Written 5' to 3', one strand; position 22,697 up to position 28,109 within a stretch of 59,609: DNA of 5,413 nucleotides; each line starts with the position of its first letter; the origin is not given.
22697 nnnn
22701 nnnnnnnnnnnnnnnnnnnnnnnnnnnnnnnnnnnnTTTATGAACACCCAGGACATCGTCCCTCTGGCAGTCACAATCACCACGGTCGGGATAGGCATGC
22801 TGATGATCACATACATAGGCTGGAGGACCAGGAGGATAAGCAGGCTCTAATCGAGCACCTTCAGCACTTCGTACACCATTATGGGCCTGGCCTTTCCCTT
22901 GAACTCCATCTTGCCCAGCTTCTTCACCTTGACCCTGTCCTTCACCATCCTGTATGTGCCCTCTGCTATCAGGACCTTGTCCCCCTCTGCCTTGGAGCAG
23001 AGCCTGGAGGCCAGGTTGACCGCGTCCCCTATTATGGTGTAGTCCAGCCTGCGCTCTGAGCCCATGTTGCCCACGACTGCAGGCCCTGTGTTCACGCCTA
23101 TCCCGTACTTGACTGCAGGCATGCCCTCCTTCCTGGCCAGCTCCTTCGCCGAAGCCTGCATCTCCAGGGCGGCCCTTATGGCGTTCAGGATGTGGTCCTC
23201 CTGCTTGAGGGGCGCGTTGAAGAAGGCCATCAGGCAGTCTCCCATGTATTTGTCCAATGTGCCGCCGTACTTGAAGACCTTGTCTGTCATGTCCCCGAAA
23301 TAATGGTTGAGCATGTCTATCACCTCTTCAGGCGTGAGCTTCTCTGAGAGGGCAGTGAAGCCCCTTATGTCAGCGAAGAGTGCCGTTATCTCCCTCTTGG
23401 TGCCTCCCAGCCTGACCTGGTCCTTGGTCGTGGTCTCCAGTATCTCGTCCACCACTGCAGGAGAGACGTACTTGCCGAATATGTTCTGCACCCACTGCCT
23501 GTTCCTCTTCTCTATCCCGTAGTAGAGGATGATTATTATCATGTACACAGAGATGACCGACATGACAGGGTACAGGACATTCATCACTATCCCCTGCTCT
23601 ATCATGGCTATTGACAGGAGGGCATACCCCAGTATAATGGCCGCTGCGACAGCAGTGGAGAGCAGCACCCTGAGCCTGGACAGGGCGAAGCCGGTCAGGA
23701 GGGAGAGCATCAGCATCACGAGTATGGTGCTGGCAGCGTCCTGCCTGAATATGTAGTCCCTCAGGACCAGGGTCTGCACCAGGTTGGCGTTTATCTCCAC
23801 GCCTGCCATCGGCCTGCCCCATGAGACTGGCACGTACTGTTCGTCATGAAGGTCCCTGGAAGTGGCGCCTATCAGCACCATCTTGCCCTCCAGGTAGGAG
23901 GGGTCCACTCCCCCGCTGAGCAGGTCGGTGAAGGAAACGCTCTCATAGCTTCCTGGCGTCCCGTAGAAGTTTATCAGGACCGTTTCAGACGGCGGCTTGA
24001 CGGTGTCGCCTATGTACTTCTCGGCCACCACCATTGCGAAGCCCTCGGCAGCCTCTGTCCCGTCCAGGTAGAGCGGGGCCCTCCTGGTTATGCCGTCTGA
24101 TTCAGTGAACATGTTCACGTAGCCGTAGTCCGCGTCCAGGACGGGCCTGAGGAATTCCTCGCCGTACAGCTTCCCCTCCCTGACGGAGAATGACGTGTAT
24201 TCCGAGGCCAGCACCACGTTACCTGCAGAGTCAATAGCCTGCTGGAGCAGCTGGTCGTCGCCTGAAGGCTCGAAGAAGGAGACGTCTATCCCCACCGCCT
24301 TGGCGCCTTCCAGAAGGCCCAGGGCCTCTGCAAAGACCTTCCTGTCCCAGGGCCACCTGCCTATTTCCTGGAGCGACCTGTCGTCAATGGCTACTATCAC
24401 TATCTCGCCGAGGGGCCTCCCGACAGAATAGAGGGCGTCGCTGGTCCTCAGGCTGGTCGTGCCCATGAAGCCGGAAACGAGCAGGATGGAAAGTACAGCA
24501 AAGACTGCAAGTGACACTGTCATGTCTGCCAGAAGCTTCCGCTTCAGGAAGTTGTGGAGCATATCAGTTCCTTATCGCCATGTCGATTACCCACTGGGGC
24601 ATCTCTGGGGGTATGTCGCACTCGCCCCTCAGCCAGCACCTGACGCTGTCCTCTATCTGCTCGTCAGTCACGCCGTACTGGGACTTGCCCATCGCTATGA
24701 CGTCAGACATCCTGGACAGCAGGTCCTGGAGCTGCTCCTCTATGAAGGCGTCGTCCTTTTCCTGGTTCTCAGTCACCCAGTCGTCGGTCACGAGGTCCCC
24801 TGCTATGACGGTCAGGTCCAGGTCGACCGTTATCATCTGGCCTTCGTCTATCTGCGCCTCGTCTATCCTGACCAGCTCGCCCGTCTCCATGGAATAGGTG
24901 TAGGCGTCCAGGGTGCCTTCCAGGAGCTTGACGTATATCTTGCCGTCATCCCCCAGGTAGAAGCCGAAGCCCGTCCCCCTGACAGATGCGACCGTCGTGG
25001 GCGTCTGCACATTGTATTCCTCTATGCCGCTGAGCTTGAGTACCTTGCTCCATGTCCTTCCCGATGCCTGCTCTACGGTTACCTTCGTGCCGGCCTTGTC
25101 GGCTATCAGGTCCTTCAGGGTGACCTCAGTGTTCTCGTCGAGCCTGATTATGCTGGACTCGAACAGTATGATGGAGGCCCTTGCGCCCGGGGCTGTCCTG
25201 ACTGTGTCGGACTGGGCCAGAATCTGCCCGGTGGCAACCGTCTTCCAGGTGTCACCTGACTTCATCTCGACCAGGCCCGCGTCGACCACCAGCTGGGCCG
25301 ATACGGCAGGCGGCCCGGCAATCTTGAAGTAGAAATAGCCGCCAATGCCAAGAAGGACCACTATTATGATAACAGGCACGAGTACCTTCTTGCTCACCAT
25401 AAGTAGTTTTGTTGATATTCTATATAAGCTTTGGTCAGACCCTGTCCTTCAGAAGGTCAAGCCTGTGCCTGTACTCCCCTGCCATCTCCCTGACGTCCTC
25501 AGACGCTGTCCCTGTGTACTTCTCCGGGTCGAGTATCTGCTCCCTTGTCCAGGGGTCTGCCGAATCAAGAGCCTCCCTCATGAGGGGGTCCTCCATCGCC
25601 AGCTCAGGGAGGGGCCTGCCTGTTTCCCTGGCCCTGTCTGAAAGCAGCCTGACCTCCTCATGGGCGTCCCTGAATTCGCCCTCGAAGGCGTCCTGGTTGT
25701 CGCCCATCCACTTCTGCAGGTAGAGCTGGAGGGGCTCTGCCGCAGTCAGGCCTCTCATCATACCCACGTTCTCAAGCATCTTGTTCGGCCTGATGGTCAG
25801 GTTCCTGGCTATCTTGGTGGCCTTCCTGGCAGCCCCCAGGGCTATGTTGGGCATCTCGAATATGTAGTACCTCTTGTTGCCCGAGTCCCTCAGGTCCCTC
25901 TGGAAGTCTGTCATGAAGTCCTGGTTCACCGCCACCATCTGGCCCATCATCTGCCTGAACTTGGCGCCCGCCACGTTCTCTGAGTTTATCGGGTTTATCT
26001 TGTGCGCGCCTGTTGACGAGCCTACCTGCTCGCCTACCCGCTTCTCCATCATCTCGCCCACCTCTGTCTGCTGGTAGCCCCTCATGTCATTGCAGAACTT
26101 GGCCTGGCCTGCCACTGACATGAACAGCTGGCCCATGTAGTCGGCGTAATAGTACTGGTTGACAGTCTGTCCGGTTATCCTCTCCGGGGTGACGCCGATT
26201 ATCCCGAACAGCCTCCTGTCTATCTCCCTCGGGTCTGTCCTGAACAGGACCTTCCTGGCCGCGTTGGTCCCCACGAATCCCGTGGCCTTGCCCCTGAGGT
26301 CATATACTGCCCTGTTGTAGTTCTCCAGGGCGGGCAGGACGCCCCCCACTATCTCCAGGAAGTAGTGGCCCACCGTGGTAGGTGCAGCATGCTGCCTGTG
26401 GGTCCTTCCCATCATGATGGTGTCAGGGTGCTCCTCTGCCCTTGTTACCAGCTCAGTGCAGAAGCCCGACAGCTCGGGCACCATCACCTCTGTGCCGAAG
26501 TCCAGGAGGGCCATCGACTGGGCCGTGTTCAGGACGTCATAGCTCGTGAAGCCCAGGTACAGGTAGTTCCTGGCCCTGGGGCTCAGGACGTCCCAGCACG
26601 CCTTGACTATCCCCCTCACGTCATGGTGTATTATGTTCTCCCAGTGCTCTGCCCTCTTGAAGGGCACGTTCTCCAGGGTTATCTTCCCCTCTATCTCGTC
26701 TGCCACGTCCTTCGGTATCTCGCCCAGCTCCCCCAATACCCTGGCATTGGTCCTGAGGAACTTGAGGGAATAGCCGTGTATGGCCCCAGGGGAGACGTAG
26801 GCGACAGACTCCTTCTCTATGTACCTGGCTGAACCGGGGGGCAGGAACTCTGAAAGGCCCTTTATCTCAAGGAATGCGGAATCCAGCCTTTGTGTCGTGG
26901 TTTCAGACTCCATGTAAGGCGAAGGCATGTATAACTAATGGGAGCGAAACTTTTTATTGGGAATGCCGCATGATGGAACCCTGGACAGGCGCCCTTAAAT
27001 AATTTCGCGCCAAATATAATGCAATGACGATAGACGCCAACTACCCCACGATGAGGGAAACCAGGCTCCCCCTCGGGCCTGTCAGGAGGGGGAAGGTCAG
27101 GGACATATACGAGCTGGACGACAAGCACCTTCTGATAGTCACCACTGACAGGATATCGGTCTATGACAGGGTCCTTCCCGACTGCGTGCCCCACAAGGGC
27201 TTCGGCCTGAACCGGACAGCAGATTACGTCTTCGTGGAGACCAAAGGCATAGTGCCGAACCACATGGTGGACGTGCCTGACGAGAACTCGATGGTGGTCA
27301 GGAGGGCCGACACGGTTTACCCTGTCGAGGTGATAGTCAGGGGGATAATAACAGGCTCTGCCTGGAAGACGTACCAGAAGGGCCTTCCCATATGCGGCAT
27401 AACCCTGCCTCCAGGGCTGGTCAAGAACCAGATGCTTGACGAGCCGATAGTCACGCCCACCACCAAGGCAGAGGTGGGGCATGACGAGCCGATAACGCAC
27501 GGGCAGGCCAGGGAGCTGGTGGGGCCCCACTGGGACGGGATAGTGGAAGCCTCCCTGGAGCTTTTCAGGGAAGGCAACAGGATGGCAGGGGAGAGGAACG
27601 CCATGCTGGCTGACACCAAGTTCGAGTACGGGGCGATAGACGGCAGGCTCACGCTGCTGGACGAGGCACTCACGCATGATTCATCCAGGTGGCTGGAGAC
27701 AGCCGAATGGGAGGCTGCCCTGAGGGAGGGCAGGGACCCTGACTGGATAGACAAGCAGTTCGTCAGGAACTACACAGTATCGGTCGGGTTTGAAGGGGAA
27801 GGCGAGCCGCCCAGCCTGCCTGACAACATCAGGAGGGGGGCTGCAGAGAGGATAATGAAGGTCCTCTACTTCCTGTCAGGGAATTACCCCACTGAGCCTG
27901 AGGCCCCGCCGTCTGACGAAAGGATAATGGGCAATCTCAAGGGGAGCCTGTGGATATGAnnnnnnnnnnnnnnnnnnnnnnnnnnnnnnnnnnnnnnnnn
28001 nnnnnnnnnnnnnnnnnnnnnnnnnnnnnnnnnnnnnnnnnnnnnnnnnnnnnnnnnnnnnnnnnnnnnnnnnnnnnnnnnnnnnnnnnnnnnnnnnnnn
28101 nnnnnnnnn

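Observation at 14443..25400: Dense signalling island combining two-component, KaiC-like and cAMP modules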

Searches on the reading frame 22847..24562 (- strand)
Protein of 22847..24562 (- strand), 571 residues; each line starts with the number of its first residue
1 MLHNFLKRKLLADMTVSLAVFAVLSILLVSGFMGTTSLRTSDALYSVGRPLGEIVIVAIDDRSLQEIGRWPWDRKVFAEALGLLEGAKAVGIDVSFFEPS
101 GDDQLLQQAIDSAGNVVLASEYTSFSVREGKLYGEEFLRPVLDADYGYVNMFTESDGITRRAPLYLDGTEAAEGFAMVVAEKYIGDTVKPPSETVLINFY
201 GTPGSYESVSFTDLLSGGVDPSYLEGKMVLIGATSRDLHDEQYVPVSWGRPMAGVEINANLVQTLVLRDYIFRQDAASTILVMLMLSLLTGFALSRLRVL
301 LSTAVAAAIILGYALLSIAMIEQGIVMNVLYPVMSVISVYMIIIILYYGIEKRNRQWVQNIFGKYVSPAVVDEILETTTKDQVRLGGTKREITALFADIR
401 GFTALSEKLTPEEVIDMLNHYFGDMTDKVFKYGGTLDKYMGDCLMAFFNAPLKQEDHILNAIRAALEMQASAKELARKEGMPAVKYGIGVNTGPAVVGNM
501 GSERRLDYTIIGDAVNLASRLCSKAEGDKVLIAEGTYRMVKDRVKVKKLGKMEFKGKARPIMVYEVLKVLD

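Call 3: search_protein_families(library=pfam, proteins=[window:22847-24562:-], max_evalue=0.01)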
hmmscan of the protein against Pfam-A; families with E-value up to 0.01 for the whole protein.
window:22847-24562:- (571 aa): 2 families
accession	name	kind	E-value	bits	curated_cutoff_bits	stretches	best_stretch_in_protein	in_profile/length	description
PF05226.16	CHASE2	-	3e-46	158.5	26.3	1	22-288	4-253/257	CHASE2 domain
PF00211.25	Guanylate_cyc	-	1.3e-30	106.8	21.9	1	390-562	7-178/183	Adenylate and Guanylate cyclase catalytic domain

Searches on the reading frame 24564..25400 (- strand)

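Call 3: search_protein_families(library=pfam, proteins=[window:24564-25400:-], max_evalue=0.01)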
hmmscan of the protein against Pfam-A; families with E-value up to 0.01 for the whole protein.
window:24564-25400:- (278 aa): 1 family
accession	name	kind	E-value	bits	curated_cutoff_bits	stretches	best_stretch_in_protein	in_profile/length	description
PF04773.18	FecR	-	9.7e-14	52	24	1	65-163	1-95/97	FecR protein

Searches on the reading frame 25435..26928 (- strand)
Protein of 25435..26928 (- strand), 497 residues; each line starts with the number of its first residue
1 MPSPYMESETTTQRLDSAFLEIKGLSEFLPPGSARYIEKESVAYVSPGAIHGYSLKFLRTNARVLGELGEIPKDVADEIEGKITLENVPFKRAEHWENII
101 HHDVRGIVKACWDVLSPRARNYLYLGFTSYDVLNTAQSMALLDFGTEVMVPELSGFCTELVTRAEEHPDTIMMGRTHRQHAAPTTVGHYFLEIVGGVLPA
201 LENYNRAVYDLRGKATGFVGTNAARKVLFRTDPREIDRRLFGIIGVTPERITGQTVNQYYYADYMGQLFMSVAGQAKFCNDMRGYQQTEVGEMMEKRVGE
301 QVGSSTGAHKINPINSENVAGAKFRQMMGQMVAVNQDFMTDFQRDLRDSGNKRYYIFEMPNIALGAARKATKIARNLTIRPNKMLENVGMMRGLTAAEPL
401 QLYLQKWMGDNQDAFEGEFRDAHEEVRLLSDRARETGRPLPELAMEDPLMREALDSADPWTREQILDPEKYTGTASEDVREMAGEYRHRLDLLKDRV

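Call 6: search_protein_families(library=pfam, proteins=[window:25435-26928:-], max_evalue=0.001)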
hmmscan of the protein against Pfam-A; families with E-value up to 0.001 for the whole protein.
window:25435-26928:- (497 aa): 2 families
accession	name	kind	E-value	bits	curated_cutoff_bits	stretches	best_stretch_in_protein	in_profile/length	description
PF00206.25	Lyase_1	-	2.5e-29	103.1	27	1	115-325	97-309/312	Lyase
PF10397.14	ADSL_C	-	8.7e-05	23.2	32.7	1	421-479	21-76/79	Adenylosuccinate lyase C-terminus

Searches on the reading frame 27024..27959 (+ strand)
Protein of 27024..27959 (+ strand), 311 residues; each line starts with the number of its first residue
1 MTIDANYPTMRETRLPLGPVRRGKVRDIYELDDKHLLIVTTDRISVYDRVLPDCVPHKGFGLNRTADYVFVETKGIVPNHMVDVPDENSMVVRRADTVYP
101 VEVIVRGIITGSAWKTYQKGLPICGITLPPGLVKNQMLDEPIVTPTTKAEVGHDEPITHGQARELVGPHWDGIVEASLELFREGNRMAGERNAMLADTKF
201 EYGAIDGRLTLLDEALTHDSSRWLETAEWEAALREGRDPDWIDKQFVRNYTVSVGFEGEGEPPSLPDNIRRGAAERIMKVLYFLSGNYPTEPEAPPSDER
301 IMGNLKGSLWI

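Call 6: search_protein_families(library=pfam, proteins=[window:27024-27959:+], max_evalue=0.001)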
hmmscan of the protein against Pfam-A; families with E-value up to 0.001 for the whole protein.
window:27024-27959:+ (311 aa): 1 family
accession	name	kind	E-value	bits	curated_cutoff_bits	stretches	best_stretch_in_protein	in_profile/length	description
PF01259.24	SAICAR_synt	-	4.3e-55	187.4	20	1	21-254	3-222/233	SAICAR synthetase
